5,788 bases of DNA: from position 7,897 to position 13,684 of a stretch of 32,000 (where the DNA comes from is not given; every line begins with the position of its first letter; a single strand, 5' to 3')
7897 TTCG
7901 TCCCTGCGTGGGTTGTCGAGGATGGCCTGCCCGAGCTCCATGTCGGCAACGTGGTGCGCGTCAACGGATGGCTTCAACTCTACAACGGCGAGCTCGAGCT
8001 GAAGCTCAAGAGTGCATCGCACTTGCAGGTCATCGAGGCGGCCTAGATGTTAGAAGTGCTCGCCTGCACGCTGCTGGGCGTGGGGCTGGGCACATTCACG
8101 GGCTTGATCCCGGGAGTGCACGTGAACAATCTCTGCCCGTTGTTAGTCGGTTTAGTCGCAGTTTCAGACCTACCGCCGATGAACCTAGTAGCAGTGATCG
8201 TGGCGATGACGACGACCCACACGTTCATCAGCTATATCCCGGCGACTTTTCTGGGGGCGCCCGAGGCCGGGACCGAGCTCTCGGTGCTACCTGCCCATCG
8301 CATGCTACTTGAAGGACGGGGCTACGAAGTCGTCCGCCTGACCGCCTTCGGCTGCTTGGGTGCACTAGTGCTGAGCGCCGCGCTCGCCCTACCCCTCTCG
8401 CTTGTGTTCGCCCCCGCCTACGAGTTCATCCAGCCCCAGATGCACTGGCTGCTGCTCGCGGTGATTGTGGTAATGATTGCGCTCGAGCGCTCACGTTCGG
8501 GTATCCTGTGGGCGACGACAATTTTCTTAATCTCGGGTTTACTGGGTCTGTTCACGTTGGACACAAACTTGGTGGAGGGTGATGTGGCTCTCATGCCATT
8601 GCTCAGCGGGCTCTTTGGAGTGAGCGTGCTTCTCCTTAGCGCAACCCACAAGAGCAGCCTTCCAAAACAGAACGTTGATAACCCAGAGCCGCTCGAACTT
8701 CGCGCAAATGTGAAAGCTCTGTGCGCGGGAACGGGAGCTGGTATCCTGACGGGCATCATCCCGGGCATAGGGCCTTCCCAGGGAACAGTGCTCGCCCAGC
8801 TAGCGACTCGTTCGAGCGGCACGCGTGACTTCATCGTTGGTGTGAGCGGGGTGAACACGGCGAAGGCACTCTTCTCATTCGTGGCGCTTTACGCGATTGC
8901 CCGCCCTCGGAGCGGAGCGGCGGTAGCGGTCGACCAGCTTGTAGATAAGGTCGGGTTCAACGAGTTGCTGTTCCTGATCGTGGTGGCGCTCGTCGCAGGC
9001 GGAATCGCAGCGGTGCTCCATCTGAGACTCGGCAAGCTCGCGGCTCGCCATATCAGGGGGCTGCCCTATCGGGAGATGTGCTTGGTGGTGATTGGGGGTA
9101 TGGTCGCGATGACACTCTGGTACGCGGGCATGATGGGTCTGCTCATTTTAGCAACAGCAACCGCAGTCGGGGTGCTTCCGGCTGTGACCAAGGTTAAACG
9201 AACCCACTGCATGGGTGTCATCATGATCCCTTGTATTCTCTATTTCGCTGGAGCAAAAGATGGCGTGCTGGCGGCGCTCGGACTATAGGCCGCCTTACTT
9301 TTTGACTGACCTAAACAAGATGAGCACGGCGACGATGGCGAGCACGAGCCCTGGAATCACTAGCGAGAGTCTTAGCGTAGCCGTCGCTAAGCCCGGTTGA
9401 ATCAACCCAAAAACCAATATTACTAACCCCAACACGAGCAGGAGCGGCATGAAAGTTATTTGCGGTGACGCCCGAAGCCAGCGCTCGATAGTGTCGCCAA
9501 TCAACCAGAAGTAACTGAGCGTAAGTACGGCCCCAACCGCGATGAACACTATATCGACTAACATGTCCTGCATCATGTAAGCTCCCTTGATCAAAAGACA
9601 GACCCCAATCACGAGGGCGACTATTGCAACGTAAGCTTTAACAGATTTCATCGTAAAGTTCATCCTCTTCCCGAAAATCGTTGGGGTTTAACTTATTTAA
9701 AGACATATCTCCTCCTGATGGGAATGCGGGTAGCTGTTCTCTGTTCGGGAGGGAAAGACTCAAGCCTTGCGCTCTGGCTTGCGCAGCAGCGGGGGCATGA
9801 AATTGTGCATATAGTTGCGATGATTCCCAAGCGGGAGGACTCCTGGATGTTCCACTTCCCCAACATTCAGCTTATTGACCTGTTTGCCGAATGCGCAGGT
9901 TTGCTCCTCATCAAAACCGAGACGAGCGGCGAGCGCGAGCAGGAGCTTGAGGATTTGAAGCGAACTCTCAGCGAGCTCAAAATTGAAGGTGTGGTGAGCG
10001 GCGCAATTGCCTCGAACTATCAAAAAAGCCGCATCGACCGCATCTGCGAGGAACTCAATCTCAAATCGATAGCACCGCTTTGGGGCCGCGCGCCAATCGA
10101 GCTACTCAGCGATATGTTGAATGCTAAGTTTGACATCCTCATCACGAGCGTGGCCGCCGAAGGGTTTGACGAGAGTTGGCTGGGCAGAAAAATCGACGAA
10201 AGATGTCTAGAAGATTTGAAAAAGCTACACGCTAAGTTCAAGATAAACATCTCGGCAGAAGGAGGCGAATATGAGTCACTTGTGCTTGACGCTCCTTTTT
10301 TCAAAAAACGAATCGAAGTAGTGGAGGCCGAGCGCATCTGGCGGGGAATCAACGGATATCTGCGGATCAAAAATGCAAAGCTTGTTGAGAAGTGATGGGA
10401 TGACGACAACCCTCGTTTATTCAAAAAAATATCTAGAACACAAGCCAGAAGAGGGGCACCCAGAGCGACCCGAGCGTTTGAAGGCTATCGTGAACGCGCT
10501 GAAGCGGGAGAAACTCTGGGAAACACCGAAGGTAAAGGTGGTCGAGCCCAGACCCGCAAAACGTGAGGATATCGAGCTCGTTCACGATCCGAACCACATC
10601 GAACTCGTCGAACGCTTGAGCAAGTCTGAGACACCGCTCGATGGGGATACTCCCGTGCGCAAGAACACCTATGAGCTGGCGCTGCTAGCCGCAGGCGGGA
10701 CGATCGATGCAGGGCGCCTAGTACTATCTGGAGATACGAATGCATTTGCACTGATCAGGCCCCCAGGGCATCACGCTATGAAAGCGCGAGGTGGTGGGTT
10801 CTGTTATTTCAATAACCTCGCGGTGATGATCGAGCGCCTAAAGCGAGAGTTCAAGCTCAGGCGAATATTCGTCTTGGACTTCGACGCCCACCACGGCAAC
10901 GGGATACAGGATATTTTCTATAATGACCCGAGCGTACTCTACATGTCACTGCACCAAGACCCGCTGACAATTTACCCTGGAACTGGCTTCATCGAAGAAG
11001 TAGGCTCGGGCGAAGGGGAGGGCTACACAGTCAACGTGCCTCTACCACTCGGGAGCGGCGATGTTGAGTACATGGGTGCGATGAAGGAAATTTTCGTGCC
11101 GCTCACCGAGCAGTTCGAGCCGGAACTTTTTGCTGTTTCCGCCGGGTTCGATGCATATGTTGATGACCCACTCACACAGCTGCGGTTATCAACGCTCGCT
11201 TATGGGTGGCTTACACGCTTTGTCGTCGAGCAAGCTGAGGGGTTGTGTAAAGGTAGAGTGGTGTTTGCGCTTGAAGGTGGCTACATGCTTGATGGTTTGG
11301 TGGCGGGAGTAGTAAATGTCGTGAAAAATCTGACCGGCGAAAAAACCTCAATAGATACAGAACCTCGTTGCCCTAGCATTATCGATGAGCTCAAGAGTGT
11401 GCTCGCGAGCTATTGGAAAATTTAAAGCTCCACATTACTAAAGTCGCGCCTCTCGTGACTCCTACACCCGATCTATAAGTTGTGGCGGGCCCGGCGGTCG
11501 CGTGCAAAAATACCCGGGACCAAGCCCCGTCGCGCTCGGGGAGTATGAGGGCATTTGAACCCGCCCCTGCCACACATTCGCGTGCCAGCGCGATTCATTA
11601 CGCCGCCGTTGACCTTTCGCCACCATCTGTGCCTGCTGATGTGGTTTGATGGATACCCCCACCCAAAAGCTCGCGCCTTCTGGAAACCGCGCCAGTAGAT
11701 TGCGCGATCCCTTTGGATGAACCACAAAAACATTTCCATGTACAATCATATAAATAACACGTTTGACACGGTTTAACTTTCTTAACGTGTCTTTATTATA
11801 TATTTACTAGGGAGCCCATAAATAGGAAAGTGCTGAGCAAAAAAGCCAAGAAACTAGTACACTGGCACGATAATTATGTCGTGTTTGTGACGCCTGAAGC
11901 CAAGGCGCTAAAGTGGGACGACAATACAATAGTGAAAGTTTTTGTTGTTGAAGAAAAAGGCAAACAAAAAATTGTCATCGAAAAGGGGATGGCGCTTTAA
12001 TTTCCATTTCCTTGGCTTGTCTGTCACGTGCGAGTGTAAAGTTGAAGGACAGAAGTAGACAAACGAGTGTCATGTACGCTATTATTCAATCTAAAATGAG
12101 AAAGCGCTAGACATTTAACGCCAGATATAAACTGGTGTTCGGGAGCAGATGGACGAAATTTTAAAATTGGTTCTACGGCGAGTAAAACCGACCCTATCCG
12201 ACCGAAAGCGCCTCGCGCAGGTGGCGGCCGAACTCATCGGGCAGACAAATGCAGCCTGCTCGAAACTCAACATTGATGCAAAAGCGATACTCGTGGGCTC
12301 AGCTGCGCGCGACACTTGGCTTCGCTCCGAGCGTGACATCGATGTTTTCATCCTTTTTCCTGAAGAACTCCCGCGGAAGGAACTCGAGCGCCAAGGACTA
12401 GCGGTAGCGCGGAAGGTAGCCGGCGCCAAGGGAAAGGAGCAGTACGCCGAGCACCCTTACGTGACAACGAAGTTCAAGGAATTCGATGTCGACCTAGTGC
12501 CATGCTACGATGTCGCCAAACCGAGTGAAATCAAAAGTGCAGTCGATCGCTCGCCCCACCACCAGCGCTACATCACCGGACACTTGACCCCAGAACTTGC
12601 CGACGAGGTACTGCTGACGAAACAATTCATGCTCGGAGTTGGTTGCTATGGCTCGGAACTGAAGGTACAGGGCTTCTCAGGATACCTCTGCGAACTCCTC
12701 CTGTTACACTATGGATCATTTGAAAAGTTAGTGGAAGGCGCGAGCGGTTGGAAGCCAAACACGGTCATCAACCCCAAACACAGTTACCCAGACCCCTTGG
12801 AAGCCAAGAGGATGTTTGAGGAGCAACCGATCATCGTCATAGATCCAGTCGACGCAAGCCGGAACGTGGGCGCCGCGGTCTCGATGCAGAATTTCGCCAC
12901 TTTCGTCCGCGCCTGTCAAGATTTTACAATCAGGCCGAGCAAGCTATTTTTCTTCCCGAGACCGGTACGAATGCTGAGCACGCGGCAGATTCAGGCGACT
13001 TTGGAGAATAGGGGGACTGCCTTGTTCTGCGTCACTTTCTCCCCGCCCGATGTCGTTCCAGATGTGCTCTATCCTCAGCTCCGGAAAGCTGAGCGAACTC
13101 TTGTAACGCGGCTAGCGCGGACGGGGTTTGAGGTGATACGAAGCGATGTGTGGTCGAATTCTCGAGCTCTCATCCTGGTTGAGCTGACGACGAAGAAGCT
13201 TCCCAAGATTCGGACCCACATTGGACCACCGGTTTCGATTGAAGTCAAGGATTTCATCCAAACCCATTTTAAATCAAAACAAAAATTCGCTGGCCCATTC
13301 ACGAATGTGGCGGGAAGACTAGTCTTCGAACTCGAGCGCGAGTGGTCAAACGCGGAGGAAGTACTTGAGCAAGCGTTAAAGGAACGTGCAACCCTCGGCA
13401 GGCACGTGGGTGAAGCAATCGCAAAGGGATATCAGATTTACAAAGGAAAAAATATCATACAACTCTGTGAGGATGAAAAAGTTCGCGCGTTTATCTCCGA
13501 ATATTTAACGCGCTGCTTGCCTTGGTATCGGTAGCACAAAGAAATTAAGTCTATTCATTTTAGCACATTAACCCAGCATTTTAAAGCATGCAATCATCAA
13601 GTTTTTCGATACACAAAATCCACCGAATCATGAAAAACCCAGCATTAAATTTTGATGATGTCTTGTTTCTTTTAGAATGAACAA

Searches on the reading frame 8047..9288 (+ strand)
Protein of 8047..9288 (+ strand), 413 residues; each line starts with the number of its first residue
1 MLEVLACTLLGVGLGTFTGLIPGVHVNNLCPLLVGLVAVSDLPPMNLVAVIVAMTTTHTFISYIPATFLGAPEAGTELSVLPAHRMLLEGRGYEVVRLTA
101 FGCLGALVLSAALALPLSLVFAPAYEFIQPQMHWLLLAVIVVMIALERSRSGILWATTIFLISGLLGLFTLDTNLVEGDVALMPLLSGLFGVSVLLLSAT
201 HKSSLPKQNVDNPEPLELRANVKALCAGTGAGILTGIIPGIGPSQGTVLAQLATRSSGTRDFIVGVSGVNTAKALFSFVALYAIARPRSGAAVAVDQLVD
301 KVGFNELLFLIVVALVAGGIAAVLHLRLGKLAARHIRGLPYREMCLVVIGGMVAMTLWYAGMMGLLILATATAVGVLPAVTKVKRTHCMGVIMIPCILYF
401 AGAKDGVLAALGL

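Call 55: search_protein_families(library=pfam, proteins=[window:8047-9288:+], max_evalue=0.001)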
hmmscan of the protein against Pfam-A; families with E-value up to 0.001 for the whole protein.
window:8047-9288:+ (413 aa): 1 family
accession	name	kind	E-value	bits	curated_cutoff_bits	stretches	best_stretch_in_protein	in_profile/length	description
PF01970.21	TctA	-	1.3e-56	192.5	28.9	1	5-389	1-422/423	Tripartite tricarboxylate transporter TctA family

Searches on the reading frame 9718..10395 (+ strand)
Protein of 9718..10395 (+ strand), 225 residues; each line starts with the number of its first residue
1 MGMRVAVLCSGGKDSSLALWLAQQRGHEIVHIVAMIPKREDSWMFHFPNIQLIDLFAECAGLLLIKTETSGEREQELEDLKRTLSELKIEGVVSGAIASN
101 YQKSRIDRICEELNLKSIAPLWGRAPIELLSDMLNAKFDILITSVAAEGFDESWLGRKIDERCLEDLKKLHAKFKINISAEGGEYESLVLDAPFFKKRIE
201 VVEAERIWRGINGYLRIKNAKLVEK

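Call 53: search_protein_families(library=pfam, proteins=[window:9718-10395:+], max_evalue=0.001)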
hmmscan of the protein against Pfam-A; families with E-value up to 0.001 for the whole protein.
window:9718-10395:+ (225 aa): 1 family
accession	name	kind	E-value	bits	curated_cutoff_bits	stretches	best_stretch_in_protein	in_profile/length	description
PF01902.24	Diphthami_syn_2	-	5.6e-82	275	23.2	1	3-221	1-218/219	Diphthamide synthase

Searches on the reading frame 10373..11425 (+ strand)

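Call 53: search_protein_families(library=pfam, proteins=[window:10373-11425:+], max_evalue=0.001)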
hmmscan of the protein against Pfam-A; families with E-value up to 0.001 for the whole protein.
window:10373-11425:+ (350 aa): 1 family
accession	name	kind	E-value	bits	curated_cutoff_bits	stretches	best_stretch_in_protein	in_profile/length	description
PF00850.24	Hist_deacetyl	-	8e-98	327.9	27.9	1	29-319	1-297/298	Histone deacetylase domain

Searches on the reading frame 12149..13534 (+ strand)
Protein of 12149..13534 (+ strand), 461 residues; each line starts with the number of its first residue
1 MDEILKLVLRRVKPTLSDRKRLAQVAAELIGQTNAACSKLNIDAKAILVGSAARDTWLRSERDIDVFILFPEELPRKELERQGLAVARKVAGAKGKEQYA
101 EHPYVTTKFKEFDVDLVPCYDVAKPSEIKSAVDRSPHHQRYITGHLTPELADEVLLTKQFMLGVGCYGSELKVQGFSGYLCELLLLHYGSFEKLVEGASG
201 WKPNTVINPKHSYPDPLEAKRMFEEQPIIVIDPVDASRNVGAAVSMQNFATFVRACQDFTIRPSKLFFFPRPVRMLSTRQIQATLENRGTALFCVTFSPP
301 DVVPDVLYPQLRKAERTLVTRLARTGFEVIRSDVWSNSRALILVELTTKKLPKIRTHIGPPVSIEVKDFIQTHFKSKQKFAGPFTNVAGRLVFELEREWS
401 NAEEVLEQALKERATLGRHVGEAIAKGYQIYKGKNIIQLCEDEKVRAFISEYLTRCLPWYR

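Call 53: search_protein_families(library=pfam, proteins=[window:12149-13534:+], max_evalue=0.001)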
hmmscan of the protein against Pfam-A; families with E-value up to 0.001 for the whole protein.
window:12149-13534:+ (461 aa): 3 families
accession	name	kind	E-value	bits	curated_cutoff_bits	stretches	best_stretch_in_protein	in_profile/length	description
PF09249.16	tRNA_NucTransf2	-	4.4e-40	136.9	27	1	152-269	1-113/113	tRNA nucleotidyltransferase, second domain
PF21133.2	CAA_C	-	2e-39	134.9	22.2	1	288-433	1-144/144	CCA-adding enzyme, C-terminal domain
PF01909.29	NTP_transf_2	-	2.9e-14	53.7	21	1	36-136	7-91/93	Nucleotidyltransferase domain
